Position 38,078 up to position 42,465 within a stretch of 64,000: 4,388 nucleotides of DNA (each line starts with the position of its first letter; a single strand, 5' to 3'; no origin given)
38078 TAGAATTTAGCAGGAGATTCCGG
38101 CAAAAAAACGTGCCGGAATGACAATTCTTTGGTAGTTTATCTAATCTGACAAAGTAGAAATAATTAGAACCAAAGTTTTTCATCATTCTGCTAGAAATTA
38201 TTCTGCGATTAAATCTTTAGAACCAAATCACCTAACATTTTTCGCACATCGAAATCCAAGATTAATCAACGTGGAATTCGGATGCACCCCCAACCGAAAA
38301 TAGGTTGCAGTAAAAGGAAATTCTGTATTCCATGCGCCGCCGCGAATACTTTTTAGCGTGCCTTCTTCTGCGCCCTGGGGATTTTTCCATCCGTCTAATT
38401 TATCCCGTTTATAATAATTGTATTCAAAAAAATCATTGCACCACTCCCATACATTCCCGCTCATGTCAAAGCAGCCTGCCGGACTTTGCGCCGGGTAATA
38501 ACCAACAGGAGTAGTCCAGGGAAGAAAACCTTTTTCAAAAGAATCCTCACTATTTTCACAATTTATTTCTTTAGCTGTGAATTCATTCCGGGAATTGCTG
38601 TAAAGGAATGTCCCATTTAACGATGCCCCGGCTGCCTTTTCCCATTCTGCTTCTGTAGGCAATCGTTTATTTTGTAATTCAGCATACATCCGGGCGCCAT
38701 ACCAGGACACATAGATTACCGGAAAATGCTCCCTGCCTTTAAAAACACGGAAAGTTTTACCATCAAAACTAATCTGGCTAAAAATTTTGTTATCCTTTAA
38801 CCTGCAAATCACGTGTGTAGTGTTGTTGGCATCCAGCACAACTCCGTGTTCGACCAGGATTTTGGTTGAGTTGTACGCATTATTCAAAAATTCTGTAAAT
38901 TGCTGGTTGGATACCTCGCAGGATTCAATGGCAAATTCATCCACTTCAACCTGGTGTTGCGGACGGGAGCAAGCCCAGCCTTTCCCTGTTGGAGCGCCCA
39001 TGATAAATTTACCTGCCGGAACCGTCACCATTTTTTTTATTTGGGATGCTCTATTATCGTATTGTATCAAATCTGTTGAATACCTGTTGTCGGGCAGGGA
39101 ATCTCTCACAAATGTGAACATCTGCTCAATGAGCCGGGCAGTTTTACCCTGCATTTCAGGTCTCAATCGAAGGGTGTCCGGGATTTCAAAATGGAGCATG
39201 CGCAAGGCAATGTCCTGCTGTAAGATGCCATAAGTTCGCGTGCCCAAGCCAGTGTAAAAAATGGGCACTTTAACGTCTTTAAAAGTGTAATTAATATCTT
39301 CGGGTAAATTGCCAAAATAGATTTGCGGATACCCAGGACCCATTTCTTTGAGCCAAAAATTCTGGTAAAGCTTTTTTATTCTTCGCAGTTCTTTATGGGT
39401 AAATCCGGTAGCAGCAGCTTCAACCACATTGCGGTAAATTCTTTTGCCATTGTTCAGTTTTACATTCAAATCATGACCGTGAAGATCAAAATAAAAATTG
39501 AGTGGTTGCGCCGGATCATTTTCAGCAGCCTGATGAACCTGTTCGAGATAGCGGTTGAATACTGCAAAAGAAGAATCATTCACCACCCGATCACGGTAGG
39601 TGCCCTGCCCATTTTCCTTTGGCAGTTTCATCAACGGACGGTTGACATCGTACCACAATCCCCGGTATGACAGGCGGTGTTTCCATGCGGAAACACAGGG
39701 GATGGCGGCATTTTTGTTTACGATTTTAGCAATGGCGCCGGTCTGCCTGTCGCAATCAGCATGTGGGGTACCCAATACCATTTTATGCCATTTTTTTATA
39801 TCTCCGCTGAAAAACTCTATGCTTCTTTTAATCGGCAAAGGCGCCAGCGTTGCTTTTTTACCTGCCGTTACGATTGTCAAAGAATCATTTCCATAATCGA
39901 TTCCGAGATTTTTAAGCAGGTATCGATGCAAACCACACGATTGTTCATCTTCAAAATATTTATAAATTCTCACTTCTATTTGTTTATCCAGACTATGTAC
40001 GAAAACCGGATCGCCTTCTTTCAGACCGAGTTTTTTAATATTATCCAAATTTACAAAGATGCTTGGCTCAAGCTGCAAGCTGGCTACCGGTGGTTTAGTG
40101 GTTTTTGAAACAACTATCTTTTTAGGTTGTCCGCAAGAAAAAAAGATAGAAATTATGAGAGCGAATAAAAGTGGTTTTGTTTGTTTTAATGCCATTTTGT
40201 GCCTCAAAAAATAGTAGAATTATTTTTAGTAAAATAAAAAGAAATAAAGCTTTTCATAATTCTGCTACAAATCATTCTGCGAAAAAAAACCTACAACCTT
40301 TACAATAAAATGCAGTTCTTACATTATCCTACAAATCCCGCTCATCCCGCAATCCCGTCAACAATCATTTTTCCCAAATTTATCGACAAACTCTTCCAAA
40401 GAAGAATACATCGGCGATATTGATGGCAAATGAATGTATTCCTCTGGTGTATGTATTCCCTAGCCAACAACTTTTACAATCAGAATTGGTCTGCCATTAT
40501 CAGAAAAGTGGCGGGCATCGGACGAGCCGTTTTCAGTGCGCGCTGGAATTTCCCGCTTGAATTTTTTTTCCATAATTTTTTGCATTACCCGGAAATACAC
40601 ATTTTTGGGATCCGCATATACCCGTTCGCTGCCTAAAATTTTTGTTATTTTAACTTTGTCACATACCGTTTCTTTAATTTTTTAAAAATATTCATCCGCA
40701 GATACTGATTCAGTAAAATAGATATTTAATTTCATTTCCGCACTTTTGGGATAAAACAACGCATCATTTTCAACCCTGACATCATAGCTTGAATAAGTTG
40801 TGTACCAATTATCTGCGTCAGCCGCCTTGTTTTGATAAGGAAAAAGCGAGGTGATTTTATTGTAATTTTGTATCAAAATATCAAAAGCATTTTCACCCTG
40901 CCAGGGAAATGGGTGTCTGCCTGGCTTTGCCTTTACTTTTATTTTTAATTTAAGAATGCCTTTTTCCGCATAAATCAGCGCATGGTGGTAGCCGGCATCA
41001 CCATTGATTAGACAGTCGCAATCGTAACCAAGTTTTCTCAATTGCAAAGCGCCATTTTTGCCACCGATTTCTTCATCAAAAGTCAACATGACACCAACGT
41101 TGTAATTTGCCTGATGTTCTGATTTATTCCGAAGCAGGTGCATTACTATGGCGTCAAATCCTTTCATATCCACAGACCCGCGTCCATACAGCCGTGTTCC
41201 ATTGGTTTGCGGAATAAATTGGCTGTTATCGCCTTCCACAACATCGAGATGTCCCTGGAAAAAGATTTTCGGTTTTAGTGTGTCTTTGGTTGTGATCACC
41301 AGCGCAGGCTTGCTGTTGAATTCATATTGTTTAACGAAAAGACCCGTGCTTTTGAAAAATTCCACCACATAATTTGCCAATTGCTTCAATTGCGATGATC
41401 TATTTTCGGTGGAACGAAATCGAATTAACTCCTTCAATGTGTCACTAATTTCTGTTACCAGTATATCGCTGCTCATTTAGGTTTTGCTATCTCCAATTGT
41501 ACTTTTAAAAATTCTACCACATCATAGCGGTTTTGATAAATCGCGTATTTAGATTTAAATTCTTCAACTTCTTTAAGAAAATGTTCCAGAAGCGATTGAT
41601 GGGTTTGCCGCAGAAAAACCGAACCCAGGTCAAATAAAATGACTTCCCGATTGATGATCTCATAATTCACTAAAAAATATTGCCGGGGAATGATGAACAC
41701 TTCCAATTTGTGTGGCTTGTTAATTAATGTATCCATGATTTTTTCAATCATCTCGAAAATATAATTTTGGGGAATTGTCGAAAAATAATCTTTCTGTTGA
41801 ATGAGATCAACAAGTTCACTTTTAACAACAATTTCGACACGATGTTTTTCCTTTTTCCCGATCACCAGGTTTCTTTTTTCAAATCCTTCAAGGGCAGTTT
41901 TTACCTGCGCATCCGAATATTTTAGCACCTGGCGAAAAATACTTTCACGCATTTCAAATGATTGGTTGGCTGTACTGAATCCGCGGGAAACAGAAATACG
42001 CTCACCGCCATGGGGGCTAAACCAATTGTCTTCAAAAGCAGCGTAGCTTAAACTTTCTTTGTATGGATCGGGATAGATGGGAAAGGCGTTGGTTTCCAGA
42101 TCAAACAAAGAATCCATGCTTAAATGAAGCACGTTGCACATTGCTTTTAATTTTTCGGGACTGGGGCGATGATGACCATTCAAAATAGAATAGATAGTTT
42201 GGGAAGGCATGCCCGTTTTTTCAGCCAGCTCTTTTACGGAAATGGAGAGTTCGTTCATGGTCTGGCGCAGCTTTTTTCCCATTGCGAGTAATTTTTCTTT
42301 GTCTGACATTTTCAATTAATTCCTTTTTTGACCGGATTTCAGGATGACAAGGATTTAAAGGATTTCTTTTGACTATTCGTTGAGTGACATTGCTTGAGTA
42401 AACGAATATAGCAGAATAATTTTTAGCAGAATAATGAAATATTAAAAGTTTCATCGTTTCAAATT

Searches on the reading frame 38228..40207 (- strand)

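Call 11: search_protein_families(library=pfam, proteins=[window:38228-40207:-])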
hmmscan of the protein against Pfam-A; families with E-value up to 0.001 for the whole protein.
window:38228-40207:- (659 aa): 1 family
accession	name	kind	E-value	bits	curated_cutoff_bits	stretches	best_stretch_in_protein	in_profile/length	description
PF03781.23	FGE-sulfatase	-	1.4e-49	169.5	23.3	1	390-656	2-255/255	Sulfatase-modifying factor enzyme 1-like domain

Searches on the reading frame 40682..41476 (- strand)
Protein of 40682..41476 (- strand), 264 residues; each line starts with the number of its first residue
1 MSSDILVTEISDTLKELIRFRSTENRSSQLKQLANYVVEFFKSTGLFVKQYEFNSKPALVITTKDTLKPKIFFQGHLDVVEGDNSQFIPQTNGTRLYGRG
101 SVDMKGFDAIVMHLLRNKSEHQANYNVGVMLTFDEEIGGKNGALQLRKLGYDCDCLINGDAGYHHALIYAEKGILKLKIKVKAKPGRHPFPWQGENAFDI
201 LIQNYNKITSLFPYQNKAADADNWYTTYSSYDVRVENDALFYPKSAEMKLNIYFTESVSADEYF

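Call 11: search_protein_families(library=pfam, proteins=[window:40682-41476:-])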
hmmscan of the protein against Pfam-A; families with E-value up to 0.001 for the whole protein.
window:40682-41476:- (264 aa): 1 family
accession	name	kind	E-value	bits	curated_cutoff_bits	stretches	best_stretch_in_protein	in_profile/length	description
PF01546.33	Peptidase_M20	-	1.2e-14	55.2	24.6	1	73-207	2-113/206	Peptidase family M20/M25/M40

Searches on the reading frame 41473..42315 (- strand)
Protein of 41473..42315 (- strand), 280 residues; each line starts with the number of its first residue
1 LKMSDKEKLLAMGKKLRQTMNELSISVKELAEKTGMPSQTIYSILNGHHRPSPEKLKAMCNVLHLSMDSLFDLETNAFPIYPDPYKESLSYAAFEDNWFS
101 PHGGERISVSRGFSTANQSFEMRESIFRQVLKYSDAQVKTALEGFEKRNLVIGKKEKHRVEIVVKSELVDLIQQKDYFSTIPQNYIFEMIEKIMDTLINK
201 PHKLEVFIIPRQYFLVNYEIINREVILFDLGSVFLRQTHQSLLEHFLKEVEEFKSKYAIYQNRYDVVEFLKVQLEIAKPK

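Call 11: search_protein_families(library=pfam, proteins=[window:41473-42315:-])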
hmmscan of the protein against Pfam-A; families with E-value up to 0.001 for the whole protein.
window:41473-42315:- (280 aa): 4 families
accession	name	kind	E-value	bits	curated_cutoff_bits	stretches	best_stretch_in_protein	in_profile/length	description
PF01381.28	HTH_3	-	1.2e-11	44.9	23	1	16-69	1-54/55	Helix-turn-helix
PF13443.12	HTH_26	-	5e-09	36.7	22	1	15-74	1-61/63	Cro/C1-type HTH DNA-binding domain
PF13560.12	HTH_31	-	4.3e-08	33.8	27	1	12-66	2-57/64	Helix-turn-helix domain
PF12844.13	HTH_19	-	0.00029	21.1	30.2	1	13-73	1-61/64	Helix-turn-helix domain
